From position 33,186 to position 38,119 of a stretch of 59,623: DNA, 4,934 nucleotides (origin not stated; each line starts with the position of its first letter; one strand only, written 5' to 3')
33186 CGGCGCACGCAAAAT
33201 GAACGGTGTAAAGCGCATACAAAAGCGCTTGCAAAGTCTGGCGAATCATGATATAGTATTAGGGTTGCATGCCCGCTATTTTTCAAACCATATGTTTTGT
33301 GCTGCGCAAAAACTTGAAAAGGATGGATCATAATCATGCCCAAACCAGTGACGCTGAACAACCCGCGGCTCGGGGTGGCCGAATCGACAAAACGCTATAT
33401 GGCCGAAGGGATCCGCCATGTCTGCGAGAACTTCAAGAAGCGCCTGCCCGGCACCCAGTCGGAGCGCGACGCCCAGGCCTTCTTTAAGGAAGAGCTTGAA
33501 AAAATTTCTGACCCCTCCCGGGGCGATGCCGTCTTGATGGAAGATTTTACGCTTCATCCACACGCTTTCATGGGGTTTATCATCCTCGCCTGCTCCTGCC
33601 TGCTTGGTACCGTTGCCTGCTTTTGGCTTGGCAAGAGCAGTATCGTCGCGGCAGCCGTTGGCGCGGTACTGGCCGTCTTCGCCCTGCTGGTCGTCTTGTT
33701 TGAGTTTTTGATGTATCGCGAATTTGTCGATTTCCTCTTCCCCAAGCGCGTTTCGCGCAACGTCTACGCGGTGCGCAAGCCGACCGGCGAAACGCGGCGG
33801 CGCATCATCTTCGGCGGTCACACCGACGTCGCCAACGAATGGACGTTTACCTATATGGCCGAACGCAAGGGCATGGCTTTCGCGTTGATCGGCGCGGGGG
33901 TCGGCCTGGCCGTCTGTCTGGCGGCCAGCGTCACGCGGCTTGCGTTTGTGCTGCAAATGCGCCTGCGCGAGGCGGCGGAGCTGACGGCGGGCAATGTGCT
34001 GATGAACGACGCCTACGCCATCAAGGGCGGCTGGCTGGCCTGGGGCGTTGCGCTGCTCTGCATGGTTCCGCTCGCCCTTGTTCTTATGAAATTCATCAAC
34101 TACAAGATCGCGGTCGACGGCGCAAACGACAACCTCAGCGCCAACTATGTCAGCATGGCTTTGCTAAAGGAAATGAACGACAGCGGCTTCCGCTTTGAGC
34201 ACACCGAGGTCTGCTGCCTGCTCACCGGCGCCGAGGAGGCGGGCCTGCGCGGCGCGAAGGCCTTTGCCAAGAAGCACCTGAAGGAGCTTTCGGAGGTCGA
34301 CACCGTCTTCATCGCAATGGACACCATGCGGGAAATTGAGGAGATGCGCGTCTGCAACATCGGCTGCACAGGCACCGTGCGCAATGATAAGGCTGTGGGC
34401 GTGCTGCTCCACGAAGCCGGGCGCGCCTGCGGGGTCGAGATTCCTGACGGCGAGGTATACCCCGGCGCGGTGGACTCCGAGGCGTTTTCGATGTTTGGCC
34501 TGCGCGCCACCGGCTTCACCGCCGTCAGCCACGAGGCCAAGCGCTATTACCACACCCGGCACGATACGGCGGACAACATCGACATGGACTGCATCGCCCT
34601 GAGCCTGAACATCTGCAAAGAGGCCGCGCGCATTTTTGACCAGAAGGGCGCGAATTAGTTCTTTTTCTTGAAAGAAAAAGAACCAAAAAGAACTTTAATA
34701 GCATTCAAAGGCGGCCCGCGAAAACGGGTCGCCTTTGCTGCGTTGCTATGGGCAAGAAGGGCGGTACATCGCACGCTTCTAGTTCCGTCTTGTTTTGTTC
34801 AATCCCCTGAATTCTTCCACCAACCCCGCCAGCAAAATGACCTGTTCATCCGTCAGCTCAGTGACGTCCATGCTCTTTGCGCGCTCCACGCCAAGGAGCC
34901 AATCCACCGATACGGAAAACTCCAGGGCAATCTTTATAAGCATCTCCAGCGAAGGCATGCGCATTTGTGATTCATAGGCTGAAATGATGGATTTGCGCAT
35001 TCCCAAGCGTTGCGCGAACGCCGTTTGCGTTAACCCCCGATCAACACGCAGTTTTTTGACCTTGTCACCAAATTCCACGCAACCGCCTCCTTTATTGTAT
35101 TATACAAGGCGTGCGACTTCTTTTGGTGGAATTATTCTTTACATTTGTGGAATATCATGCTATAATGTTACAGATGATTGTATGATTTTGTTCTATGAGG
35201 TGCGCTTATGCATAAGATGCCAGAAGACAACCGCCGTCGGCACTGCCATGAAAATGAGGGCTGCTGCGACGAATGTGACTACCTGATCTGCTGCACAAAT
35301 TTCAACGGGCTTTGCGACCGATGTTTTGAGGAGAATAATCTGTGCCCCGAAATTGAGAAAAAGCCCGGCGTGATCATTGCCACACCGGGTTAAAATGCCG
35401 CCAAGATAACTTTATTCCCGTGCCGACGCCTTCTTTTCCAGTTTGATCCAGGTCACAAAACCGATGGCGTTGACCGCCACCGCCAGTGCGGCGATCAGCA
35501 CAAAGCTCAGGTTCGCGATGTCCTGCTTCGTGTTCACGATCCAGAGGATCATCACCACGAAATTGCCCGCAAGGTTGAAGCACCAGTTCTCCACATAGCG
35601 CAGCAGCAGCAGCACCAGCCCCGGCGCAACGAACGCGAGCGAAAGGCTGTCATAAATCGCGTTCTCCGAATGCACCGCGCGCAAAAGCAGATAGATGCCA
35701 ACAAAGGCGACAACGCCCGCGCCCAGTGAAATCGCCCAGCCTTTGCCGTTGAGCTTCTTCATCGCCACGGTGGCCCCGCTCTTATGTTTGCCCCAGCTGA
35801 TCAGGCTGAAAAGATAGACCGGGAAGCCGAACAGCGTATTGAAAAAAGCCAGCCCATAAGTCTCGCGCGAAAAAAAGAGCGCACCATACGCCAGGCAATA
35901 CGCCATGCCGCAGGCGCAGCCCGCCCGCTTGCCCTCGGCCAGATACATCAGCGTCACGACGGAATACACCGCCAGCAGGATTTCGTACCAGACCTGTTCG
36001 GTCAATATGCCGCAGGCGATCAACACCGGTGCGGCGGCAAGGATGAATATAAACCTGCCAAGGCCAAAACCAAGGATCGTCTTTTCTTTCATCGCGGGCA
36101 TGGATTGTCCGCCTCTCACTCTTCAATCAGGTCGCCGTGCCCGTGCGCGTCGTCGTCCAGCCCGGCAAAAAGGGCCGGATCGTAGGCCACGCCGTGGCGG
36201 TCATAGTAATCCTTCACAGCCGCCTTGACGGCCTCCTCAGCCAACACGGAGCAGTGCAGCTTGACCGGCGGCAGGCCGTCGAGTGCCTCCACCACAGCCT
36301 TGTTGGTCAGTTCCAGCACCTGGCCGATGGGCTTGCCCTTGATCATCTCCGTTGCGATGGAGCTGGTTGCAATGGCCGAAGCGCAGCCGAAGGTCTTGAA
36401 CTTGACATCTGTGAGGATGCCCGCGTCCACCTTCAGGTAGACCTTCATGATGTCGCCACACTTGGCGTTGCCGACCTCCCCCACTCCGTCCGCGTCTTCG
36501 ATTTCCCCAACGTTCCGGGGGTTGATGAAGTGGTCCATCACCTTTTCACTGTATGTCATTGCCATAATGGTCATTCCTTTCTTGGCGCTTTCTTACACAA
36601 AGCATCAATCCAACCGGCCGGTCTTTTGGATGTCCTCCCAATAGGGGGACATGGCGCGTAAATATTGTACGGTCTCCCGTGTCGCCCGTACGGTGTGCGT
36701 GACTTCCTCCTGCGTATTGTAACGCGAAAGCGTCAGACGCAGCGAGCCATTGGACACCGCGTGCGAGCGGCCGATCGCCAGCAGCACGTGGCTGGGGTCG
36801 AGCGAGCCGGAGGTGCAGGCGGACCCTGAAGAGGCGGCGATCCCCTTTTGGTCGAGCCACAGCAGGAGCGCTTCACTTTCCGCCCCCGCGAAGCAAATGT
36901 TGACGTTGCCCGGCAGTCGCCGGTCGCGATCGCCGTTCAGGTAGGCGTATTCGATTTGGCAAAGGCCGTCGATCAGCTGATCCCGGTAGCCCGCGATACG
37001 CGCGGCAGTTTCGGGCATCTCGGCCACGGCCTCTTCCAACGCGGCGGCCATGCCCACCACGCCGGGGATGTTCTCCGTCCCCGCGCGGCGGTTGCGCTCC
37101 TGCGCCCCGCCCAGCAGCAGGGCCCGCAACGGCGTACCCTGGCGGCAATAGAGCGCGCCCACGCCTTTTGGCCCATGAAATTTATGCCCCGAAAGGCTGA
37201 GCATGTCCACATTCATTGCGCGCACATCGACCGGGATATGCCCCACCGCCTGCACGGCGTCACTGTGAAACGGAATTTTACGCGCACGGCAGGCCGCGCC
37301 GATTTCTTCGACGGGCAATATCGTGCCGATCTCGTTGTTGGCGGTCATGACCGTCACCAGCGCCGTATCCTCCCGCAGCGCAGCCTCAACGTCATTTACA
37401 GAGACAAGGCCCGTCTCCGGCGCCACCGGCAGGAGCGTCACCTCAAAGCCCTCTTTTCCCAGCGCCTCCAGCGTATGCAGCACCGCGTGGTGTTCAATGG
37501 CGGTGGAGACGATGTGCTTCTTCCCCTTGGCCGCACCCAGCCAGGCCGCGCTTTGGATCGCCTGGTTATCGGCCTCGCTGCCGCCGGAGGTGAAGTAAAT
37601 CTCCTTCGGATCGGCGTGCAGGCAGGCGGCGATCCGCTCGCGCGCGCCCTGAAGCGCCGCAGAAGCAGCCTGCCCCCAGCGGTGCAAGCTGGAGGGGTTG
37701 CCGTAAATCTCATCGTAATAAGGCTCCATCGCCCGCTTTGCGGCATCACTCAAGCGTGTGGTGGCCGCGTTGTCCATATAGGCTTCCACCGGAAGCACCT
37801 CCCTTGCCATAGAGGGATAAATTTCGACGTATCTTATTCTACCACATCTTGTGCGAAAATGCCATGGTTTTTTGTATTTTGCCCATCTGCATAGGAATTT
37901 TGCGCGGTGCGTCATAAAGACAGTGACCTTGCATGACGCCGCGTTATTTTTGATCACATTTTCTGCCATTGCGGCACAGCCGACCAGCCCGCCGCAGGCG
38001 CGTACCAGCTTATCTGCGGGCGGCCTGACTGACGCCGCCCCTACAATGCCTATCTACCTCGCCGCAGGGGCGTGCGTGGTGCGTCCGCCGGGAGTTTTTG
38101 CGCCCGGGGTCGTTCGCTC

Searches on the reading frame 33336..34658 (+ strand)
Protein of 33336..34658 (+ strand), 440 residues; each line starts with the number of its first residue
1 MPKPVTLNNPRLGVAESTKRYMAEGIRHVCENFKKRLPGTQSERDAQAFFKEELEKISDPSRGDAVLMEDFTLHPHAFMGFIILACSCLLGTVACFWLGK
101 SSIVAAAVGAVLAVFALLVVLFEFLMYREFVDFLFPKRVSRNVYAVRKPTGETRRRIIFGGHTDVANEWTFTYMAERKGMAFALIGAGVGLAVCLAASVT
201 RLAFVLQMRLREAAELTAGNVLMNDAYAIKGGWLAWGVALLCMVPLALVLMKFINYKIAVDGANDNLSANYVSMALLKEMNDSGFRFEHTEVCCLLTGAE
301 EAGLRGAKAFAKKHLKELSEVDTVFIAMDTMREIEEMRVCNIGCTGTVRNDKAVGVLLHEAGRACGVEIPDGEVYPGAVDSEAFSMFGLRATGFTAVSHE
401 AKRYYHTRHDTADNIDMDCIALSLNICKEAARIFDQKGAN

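Call 22: search_protein_families(library=pfam, proteins=[window:33336-34658:+], max_evalue=0.001)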
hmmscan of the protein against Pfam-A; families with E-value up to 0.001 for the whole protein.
window:33336-34658:+ (440 aa): 2 families
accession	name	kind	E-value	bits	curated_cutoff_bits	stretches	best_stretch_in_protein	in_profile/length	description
PF04389.22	Peptidase_M28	-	6.8e-17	62.3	21.3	1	261-421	28-183/193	Peptidase family M28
PF01546.33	Peptidase_M20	-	1e-05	26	24.6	1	262-395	32-173/206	Peptidase family M20/M25/M40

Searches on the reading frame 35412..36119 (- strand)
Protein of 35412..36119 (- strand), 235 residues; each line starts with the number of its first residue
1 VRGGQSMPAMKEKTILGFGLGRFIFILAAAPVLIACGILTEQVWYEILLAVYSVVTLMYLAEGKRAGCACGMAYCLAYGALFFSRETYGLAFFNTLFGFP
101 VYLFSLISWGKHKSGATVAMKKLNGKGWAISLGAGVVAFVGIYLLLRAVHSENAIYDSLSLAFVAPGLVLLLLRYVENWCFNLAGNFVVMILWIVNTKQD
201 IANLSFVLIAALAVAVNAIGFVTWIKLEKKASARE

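Call 22: search_protein_families(library=pfam, proteins=[window:35412-36119:-], max_evalue=0.001)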
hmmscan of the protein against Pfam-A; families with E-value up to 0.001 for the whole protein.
window:35412-36119:- (235 aa): 1 family
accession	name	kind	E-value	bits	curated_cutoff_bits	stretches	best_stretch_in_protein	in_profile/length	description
PF04973.17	NMN_transporter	-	1.2e-20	74.6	27.3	1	44-226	2-175/175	Nicotinamide mononucleotide transporter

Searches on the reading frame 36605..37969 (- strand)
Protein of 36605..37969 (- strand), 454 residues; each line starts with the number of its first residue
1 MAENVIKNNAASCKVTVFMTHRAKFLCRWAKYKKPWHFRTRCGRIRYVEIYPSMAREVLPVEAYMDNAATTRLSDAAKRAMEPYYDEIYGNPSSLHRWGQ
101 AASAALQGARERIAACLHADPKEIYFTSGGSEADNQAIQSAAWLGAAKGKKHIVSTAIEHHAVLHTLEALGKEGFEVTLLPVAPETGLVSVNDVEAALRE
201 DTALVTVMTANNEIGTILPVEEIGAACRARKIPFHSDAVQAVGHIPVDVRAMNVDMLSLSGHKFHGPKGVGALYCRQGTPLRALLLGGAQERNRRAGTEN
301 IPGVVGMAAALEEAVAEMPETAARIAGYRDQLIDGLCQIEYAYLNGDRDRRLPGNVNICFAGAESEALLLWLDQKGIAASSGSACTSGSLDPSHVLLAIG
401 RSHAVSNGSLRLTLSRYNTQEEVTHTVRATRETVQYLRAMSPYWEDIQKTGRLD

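Call 22: search_protein_families(library=pfam, proteins=[window:36605-37969:-], max_evalue=0.001)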
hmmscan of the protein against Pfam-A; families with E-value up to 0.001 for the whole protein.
window:36605-37969:- (454 aa): 4 families
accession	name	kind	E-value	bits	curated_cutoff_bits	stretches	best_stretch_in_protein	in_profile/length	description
PF00266.25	Aminotran_5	-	1.2e-82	278.3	21.5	1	64-424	2-369/371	Aminotransferase class-V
PF00155.27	Aminotran_1_2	-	2e-06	27.7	19.7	1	107-343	45-297/361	Aminotransferase class I and II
PF01212.27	Beta_elim_lyase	-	2.3e-06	27.6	27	1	121-263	47-199/288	Beta-eliminating lyase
PF01041.23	DegT_DnrJ_EryC1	-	0.00017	21.4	19.8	1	140-244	58-152/360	DegT/DnrJ/EryC1/StrS aminotransferase family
